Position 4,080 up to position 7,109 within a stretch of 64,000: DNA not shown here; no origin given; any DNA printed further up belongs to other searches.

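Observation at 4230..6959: Membrane-anchored ClpA/C-like unfoldase whose first AAA+ domain looks catalytically dead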

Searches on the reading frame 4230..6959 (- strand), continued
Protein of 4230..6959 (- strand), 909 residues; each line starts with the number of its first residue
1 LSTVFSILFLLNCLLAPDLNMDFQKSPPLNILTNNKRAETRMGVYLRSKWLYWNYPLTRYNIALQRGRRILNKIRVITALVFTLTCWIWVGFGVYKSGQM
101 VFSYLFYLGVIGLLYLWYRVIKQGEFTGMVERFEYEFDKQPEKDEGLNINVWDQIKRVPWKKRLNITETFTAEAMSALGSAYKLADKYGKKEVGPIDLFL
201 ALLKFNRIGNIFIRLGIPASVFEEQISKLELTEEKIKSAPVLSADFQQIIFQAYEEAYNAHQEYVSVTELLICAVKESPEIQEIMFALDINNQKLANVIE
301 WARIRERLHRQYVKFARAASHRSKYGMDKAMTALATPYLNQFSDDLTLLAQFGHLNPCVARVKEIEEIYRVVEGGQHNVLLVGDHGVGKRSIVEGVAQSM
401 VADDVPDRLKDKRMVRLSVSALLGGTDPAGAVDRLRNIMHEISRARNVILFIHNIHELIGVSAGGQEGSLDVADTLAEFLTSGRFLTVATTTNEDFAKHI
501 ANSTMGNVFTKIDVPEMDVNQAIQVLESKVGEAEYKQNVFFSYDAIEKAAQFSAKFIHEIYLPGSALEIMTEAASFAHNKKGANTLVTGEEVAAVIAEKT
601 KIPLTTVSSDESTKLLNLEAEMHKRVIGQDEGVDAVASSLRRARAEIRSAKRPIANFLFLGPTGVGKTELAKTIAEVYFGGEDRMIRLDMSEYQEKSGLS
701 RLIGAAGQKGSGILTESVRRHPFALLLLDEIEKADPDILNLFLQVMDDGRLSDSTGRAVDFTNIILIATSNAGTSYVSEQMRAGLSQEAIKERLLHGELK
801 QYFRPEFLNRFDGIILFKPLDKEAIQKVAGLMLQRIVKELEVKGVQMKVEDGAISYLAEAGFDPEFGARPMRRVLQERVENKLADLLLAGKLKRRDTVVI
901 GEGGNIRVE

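Call 16: find_encoding_contigs(protein=P0042, flank=10000, max_places=3)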
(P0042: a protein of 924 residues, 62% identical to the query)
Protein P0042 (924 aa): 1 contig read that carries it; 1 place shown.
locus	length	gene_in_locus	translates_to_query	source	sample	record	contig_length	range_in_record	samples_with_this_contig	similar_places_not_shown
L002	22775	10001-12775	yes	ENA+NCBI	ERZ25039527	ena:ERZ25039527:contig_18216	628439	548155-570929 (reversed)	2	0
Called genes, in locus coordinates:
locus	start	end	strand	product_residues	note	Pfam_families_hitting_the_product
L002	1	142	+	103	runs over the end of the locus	PF12732:YtxH (weak)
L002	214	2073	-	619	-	PF01368:DHH, PF02272:DHHA1, PF17768:RecJ_OB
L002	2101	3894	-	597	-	PF00009:GTP_EFTU, PF03144:GTP_EFTU_D2, PF00679:EFG_C, PF06421:LepA_C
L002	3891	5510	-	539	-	PF01943:Polysacc_synt (weak), PF03023:MurJ, PF13440:Polysacc_synt_3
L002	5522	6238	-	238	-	-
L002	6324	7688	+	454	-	PF00753:Lactamase_B, PF12706:Lactamase_B_2, PF16661:Lactamase_B_6, PF10996:Beta-Casp, PF07521:RMMBL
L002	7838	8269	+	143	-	PF02381:MraZ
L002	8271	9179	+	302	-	PF01728:FtsJ (weak), PF01795:Methyltransf_5, PF13847:Methyltransf_31 (weak), PF13649:Methyltransf_25 (faint)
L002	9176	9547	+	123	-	-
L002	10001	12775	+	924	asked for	PF02861:Clp_N, PF00158:Sigma54_activat (faint), PF00004:AAA, PF17871:AAA_lid_9 (weak), PF00004:AAA, PF07724:AAA_2, PF07728:AAA_5, PF10431:ClpB_D2-small, +2 more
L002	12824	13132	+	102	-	-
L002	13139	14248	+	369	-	PF01098:FTSW_RODA_SPOVE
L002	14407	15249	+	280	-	PF00535:Glycos_transf_2, PF13641:Glyco_tranf_2_3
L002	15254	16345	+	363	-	PF00535:Glycos_transf_2, PF10111:Glyco_tranf_2_2 (weak), PF13641:Glyco_tranf_2_3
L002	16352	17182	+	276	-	PF00535:Glycos_transf_2, PF10111:Glyco_tranf_2_2 (faint), PF13641:Glyco_tranf_2_3, PF13632:Glyco_trans_2_3, PF02709:Glyco_transf_7C (weak), PF13506:Glyco_transf_21 (weak)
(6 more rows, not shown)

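Call 17: find_encoding_contigs(protein=P0108, flank=8000, max_places=2)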
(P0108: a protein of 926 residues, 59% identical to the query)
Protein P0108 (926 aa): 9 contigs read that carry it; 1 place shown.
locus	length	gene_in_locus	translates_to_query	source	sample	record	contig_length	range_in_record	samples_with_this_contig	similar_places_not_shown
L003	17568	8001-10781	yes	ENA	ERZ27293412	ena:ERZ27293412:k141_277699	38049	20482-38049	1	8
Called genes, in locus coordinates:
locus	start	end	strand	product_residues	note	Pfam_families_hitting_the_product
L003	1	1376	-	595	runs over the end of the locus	PF00009:GTP_EFTU, PF22042:EF-G_D2 (faint), PF03144:GTP_EFTU_D2, PF00679:EFG_C, PF06421:LepA_C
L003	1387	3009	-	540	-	PF03023:MurJ, PF13440:Polysacc_synt_3, PF01554:MatE (weak)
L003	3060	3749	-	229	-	-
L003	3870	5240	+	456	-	PF00753:Lactamase_B, PF23023:Anti-Pycsar_Apyc1 (weak), PF12706:Lactamase_B_2 (weak), PF16661:Lactamase_B_6, PF10996:Beta-Casp, PF07521:RMMBL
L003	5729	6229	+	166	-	PF02381:MraZ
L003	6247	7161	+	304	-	PF01795:Methyltransf_5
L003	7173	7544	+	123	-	-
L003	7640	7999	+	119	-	-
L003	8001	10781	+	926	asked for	PF00158:Sigma54_activat (faint), PF02861:Clp_N, PF00004:AAA (weak), PF17871:AAA_lid_9, PF00004:AAA, PF07724:AAA_2, PF07728:AAA_5, PF10431:ClpB_D2-small, +1 more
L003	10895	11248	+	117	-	-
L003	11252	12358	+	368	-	PF01098:FTSW_RODA_SPOVE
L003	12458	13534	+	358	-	PF01380:SIS, PF10432:bact-PGI_C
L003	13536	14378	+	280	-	PF00535:Glycos_transf_2, PF13641:Glyco_tranf_2_3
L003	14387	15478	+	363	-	PF00535:Glycos_transf_2, PF13641:Glyco_tranf_2_3, PF13632:Glyco_trans_2_3 (weak)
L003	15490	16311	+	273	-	PF00535:Glycos_transf_2, PF13641:Glyco_tranf_2_3, PF13632:Glyco_trans_2_3, PF02709:Glyco_transf_7C (weak), PF13506:Glyco_transf_21 (weak)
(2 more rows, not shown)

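Call 18: find_encoding_contigs(protein=P0038, flank=8000, max_places=2)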
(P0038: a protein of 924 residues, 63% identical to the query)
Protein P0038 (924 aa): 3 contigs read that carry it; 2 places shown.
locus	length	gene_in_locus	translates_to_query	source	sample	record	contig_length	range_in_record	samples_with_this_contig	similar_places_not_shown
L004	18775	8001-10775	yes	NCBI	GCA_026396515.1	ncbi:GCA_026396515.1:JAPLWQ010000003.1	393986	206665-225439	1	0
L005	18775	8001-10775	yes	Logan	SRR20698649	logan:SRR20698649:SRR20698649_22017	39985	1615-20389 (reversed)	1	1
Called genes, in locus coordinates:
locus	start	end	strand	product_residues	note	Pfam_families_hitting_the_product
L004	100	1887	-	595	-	PF00009:GTP_EFTU, PF03144:GTP_EFTU_D2, PF00679:EFG_C, PF06421:LepA_C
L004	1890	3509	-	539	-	PF03023:MurJ, PF01554:MatE (weak)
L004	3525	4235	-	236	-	-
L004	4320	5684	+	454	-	PF00753:Lactamase_B, PF12706:Lactamase_B_2, PF16661:Lactamase_B_6, PF10996:Beta-Casp, PF07521:RMMBL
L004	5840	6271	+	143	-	PF02381:MraZ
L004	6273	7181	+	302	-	PF01795:Methyltransf_5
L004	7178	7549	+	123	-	-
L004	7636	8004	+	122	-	-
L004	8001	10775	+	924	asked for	PF02861:Clp_N, PF00158:Sigma54_activat (faint), PF00004:AAA (weak), PF17871:AAA_lid_9 (weak), PF00004:AAA, PF07724:AAA_2, PF07728:AAA_5, PF10431:ClpB_D2-small, +2 more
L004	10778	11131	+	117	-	-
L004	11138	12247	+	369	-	PF01098:FTSW_RODA_SPOVE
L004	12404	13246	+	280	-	PF00535:Glycos_transf_2, PF13641:Glyco_tranf_2_3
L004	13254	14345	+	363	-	PF00535:Glycos_transf_2, PF13641:Glyco_tranf_2_3, PF13632:Glyco_trans_2_3 (faint)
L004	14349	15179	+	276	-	PF00535:Glycos_transf_2, PF13641:Glyco_tranf_2_3, PF13632:Glyco_trans_2_3, PF02709:Glyco_transf_7C (weak), PF13506:Glyco_transf_21 (weak)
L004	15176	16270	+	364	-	PF00535:Glycos_transf_2 (weak), PF13641:Glyco_tranf_2_3, PF13632:Glyco_trans_2_3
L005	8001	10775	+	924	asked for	PF02861:Clp_N, PF00158:Sigma54_activat (faint), PF00004:AAA (weak), PF17871:AAA_lid_9 (weak), PF00004:AAA, PF07724:AAA_2, PF07728:AAA_5, PF10431:ClpB_D2-small, +2 more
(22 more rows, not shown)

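Call 19: find_encoding_contigs(protein=P0087, flank=8000, max_places=2)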
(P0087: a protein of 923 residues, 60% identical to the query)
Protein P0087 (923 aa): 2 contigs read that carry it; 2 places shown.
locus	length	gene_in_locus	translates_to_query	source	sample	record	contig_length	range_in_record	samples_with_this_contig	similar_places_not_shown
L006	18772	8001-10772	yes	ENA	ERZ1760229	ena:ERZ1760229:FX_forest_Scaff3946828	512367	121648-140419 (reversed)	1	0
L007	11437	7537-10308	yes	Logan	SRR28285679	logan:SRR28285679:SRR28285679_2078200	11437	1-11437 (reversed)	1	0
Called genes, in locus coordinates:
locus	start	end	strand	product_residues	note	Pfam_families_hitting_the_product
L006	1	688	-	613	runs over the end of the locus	PF00009:GTP_EFTU, PF03144:GTP_EFTU_D2, PF00679:EFG_C, PF06421:LepA_C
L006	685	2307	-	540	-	PF03023:MurJ, PF01943:Polysacc_synt (weak)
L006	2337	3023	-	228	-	PF27226:AF_1845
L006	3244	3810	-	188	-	-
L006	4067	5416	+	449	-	PF00753:Lactamase_B, PF23023:Anti-Pycsar_Apyc1 (weak), PF12706:Lactamase_B_2, PF16661:Lactamase_B_6, PF10996:Beta-Casp, PF07521:RMMBL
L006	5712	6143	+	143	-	PF02381:MraZ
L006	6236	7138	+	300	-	PF01795:Methyltransf_5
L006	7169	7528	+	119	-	-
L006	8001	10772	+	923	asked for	PF02861:Clp_N, PF00158:Sigma54_activat (faint), PF00004:AAA, PF17871:AAA_lid_9 (weak), PF00004:AAA, PF07724:AAA_2, PF07728:AAA_5, PF10431:ClpB_D2-small, +1 more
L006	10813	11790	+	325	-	PF00953:Glycos_transf_4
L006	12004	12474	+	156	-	PF02643:DUF192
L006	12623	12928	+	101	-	PF00829:Ribosomal_L21p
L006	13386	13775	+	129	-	-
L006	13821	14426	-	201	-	PF21176:RecR_HhH, PF02132:RecR_ZnF (weak), PF01751:Toprim (weak), PF13662:Toprim_4, PF21175:RecR_C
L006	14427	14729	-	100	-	PF02575:YbaB_DNA_bd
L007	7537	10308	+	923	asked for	PF02861:Clp_N, PF00158:Sigma54_activat (faint), PF00004:AAA, PF17871:AAA_lid_9 (weak), PF00004:AAA, PF07724:AAA_2, PF07728:AAA_5, PF10431:ClpB_D2-small, +1 more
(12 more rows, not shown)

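Call 56: predict_structure(alignment_id=A3)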
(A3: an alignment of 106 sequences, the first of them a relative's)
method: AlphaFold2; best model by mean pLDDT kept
length: 889 residues; sequences in the alignment: 106
mean_pLDDT: 81.1   pTM: 0.72
mean pLDDT of the five models: 81.1, 80.6, 78.1, 77.5, 76.9
residues with pLDDT >= 90: 126; 70-90: 652; 50-70: 85; < 50: 26
segments of 3 or more residues with pLDDT < 50: 119-125, 305-314, 442-448
pLDDT, mean of each block of 10 residues (from residue 1): 74 68 84 85 85 87 89 75 81 87 65 60 56 79 87 89 87 89 88 86 80 69 89 89 87 90 86 86 84 73 51 60 83 78 87 86 89 88 79 84 76 84 82 81 46 76 85 83 79 90 90 90 91 83 91 93 90 87 69 80 84 85 59 84 82 86 86 83 70 82 87 87 85 75 87 81 80 79 82 83 80 83 82 79 68 83 84 81 76
secondary structure, 60 per line:
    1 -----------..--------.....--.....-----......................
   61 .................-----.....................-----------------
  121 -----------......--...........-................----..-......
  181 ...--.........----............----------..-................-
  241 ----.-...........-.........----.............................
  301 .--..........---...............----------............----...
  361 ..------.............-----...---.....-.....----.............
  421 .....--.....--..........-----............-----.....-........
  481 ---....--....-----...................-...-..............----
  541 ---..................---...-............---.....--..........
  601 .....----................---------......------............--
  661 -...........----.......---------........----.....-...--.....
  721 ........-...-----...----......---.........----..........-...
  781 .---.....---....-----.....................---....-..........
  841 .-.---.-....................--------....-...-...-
elements in order (helices of 4 or more, strands of 3 or more residues): E22-26 E29-33 H39-77 H83-103 H132-137 E143-145 H146-149 H152-167 H175-183 H186-194 H199-210 H224-239 H247-257 H259-267 H272-301 H304-313 H317-322 E323-325 H326-331 H342-353 E358-362 H369-381 E393-397 H399-403 H408-425 E428-432 H435-444 H450-461 E467-471 H473-480 H484-487 E490-493 H499-517 E519-521 H523-536 H544-561 E565-567 H569-580 H584-588 H591-605 H610-625 E635-640 H647-658 E665-669 H677-683 H693-700 E705-709 H716-728 E730-732 E738-740 E745-750 H754-762 H767-776 H778-781 H785-789 E793-796 H802-822 E826-829 H831-841 H849-868 E877-880 E886-888

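Call 59: fold_search(model_id=the predicted structure, library=pdb)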
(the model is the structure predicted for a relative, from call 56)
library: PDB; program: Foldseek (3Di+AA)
matches with E <= 10: 1614; with E <= 0.001: 1172
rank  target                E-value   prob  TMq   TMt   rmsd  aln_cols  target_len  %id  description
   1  9a66_A                4.7e-58  1.00  0.49  0.53  20.7       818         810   33  Integrative model of CLPC-CLPP by crosslinking MS and deep learning (released 2024-09-18)
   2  9rai_d                1.7e-50  1.00  0.48  0.54  18.7       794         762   33  Structure of the S.aureus MecA/ClpC/ClpP degradation system (released 2025-09-10)
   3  9rai_c                1.9e-50  1.00  0.48  0.53  18.3       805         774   33  Structure of the S.aureus MecA/ClpC/ClpP degradation system (released 2025-09-10)
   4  9rai_e                2.7e-50  1.00  0.48  0.55  19.2       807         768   33  Structure of the S.aureus MecA/ClpC/ClpP degradation system (released 2025-09-10)
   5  9rai_b                6.7e-50  1.00  0.48  0.55  19.1       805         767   33  Structure of the S.aureus MecA/ClpC/ClpP degradation system (released 2025-09-10)
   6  4d2q_A                2.8e-48  1.00  0.41  0.45  24.8       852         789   29  Negative-stain electron microscopy of E. coli ClpB mutant E432A (BAP form bound to ClpP) (released 2014-06-04)
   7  9gi1_b                1.0e-46  1.00  0.49  0.70   6.5       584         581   41  Structure of the S.aureus MecA/ClpC/ClpP degradation system (released 2025-08-20)
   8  9gi1_e                1.1e-46  1.00  0.49  0.70   6.6       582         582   41  Structure of the S.aureus MecA/ClpC/ClpP degradation system (released 2025-08-20)
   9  9gi1_d                1.5e-46  1.00  0.48  0.68   6.8       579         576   41  Structure of the S.aureus MecA/ClpC/ClpP degradation system (released 2025-08-20)
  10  9gi1_c                2.3e-46  1.00  0.48  0.67   6.9       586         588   41  Structure of the S.aureus MecA/ClpC/ClpP degradation system (released 2025-08-20)
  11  9qcl_B                4.8e-46  1.00  0.47  0.54  12.7       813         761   31  S.aureus ClpC tetradecameric resting state (released 2025-08-27)
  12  6qs6_A                7.0e-46  1.00  0.47  0.68   6.9       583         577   38  ClpB (DWB and K476C mutant) bound to casein in presence of ATPgammaS - state KC-1 (released 2019-07-03)
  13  7abr_D                1.2e-45  1.00  0.48  0.67   6.9       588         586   41  Cryo-EM structure of B. subtilis ClpC (DWB mutant) hexamer bound to a substrate polypeptide (released 2021-10-06)
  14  9if4_D                1.3e-45  1.00  0.46  0.65   6.9       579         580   37  Structure of the Mycobacterium Tuberculosis ClpC1P1P2 complex bound to the activator Bz-Leu-Leu (released 2025-08-27)
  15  9rai_f                1.4e-45  1.00  0.51  0.59  18.1       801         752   32  Structure of the S.aureus MecA/ClpC/ClpP degradation system (released 2025-09-10)
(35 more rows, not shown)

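Call 60: find_encoding_contigs(protein=P0002, flank=9000, max_places=1)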
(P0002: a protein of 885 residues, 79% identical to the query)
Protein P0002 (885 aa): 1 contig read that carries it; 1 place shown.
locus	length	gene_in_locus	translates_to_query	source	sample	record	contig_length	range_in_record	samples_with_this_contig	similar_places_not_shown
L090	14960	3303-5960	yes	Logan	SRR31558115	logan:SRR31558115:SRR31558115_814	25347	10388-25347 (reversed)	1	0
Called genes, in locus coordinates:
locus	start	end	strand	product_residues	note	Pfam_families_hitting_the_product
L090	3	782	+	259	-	?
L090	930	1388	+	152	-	PF02381:MraZ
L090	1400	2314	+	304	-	PF01795:Methyltransf_5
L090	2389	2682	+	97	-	-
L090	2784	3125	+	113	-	-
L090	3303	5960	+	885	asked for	PF02861:Clp_N, PF00004:AAA, PF00158:Sigma54_activat (faint), PF17871:AAA_lid_9 (weak), PF00004:AAA, PF07724:AAA_2, PF07728:AAA_5, PF10431:ClpB_D2-small, +2 more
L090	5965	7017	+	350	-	PF00953:Glycos_transf_4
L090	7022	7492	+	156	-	PF02643:DUF192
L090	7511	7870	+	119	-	PF00829:Ribosomal_L21p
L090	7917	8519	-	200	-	PF21176:RecR_HhH, PF02132:RecR_ZnF (weak), PF13662:Toprim_4, PF21175:RecR_C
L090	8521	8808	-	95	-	PF02575:YbaB_DNA_bd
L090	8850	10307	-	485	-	PF00772:DnaB, PF13481:AAA_25, PF03796:DnaB_C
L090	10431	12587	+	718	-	-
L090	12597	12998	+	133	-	PF11969:DcpS_C, PF01230:HIT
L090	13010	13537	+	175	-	PF28549:NDPSase_N (faint), PF00293:NUDIX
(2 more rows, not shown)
